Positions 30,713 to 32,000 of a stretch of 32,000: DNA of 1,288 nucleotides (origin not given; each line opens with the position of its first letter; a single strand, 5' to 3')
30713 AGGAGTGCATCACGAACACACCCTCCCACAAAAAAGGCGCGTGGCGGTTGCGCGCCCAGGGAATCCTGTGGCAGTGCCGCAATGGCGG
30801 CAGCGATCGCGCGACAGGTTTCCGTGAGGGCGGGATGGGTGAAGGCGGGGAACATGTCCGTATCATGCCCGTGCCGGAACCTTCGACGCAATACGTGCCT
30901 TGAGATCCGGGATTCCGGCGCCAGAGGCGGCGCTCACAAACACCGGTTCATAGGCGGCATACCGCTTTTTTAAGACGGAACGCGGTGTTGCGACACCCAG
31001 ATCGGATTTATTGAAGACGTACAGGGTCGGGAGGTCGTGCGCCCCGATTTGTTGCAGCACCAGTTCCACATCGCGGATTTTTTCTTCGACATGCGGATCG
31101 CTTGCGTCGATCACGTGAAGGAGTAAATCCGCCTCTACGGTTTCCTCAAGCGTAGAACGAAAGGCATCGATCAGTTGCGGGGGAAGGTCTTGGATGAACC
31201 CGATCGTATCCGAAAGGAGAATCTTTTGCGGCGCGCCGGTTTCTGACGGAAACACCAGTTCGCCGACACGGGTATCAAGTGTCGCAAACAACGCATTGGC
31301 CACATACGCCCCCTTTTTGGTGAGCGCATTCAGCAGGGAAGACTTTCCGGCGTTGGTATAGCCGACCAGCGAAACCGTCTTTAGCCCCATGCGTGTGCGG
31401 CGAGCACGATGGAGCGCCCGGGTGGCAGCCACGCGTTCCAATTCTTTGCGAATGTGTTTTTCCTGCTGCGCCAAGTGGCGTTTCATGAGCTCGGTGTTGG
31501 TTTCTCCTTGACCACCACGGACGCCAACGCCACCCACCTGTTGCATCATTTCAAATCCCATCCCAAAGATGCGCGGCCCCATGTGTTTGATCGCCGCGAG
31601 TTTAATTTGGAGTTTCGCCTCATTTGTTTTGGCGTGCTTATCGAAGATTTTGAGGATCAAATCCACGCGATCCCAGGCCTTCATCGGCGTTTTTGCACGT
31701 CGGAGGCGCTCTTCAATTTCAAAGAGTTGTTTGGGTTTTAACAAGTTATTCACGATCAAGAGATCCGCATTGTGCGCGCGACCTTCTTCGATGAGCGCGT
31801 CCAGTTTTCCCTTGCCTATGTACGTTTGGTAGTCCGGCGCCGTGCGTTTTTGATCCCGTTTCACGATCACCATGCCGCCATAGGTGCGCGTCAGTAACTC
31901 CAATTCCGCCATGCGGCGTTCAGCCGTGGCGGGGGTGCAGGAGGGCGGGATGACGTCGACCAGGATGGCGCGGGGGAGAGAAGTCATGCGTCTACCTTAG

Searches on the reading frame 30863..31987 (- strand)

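Call 56: search_protein_families(library=ncbifam, proteins=[window:30863-31987:-], max_evalue=0.01)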
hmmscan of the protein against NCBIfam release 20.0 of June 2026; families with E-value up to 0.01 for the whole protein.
window:30863-31987:- (374 aa): 24 families
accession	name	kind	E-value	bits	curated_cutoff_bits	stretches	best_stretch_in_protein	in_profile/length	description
TIGR03156.1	GTP_HflX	equivalog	4.3e-107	358.1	216.75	1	7-369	2-350/351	GTPase HflX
NF008280.0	PRK11058.1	equivalog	3.5e-71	240.2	441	1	26-367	27-358/426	ribosome rescue GTPase HflX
TIGR03918.1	GTP_HydF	equivalog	2.4e-13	49.7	325.55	1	203-372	8-169/392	[FeFe] hydrogenase H-cluster maturation GTPase HydF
TIGR03594.1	GTPase_EngA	equivalog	2.5e-13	49.8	306.7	1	204-372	2-162/432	ribosome biogenesis GTPase Der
NF003661.0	PRK05291.1-3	equivalog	8.7e-13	48.4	380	1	168-371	185-371/448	tRNA uridine-5-carboxymethylaminomethyl(34) synthesis GTPase MnmE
NF000908.1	PRK00089.1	equivalog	9e-13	48.1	237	1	204-372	5-169/291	GTPase Era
TIGR02729.1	Obg_CgtA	equivalog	2.3e-12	46.6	280.25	1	202-369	157-327/329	Obg family GTPase CgtA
NF008956.1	PRK12299.1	equivalog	7.2e-12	44.9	300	1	203-369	159-324/327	GTPase ObgE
TIGR00450.1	mnmE_trmE_thdF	equivalog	9.3e-12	44.8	252.6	1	170-340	180-334/446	tRNA uridine-5-carboxymethylaminomethyl(34) synthesis GTPase MnmE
NF008955.0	PRK12297.1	equivalog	4.1e-11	42.5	406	1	202-371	159-329/429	GTPase ObgE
NF007071.0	PRK09518.1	equivalog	1.7e-06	26.9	953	1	199-341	441-578/706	bifunctional cytidylate kinase/GTPase Der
NF007171.0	PRK09602.1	subfamily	1.9e-06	27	387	1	204-243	4-43/397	YchF-related putative GTPase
TIGR00437.1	feoB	equivalog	1.9e-06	26.9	315.65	1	209-366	1-150/594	ferrous iron transport protein B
TIGR00436.1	era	equivalog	2.8e-06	26.9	116.25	1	205-330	3-119/270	GTPase Era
TIGR03596.1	GTPase_YlqF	equivalog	3.6e-06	26.5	208.2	1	168-226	83-142/276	ribosome biogenesis GTPase YlqF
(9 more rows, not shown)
